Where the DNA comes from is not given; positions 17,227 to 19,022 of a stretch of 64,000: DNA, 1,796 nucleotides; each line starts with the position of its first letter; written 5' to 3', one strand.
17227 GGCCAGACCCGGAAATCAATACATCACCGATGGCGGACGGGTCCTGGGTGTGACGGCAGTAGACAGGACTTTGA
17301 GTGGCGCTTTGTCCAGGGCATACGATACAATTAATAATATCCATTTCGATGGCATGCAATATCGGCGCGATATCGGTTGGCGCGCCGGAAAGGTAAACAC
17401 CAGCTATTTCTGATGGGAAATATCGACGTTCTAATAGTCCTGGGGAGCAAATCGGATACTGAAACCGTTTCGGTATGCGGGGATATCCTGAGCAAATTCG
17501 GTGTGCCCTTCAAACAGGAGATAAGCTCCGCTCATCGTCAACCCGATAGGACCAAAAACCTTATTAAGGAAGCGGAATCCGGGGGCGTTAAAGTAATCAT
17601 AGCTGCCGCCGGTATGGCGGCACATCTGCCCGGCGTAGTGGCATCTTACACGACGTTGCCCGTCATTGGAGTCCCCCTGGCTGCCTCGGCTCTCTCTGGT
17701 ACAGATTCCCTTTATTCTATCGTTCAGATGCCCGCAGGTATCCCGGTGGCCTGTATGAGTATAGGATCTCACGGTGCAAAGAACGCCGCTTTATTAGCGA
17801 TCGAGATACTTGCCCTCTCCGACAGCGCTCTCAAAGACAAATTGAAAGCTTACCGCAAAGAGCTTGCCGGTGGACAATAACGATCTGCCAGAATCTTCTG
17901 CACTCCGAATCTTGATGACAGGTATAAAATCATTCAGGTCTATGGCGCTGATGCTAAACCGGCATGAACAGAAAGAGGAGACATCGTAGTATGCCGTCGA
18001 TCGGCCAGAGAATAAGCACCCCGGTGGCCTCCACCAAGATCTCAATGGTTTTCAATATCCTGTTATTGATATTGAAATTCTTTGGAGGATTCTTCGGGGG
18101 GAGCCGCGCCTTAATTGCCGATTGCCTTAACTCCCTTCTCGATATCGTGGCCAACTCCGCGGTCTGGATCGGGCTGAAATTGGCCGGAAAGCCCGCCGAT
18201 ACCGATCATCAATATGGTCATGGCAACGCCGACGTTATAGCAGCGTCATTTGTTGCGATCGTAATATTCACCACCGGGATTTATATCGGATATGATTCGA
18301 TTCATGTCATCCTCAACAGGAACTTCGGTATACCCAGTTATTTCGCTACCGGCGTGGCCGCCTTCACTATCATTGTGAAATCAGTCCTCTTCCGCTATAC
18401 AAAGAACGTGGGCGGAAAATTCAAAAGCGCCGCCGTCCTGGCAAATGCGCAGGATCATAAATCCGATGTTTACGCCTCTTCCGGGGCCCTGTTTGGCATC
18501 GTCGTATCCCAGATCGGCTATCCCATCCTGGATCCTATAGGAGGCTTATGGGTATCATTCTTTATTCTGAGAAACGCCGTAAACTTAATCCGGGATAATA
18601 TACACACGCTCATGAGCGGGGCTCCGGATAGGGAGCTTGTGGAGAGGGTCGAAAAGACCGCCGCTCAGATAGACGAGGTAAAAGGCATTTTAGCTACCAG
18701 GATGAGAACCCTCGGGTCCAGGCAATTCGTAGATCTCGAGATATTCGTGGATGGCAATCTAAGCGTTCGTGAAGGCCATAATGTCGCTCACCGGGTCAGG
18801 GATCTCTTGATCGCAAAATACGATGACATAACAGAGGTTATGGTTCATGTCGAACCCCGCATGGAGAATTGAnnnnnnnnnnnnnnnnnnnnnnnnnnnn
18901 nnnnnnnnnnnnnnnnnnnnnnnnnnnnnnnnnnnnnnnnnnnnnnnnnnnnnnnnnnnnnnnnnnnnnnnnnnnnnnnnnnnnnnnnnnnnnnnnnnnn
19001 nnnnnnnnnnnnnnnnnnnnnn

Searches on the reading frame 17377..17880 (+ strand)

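Call 60: search_protein_families(library=pfam, proteins=[window:17377-17880:+], max_evalue=0.001)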
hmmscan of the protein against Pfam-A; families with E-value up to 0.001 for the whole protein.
window:17377-17880:+ (167 aa): 1 family
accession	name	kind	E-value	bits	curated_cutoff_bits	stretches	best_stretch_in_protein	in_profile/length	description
PF00731.26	AIRC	-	1.7e-59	200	30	1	18-163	2-145/148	AIR carboxylase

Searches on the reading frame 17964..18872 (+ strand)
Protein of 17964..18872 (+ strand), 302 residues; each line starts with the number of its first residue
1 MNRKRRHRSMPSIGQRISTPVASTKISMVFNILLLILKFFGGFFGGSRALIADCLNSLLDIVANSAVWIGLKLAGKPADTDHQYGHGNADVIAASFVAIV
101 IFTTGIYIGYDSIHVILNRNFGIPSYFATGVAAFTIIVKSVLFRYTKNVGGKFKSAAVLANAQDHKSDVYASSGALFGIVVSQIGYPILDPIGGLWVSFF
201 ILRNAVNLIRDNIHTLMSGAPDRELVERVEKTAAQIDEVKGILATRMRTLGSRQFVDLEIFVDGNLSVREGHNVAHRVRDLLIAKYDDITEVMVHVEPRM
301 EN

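Call 60: search_protein_families(library=pfam, proteins=[window:17964-18872:+], max_evalue=0.001)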
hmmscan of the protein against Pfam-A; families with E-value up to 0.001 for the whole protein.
window:17964-18872:+ (302 aa): 2 families
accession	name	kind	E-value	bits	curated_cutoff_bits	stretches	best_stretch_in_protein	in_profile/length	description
PF01545.26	Cation_efflux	-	1.5e-44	152.6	26.6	1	26-217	3-198/198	Cation efflux family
PF16916.11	ZT_dimer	-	7.4e-20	71.2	26.7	1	221-298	1-77/78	Dimerisation domain of Zinc Transporter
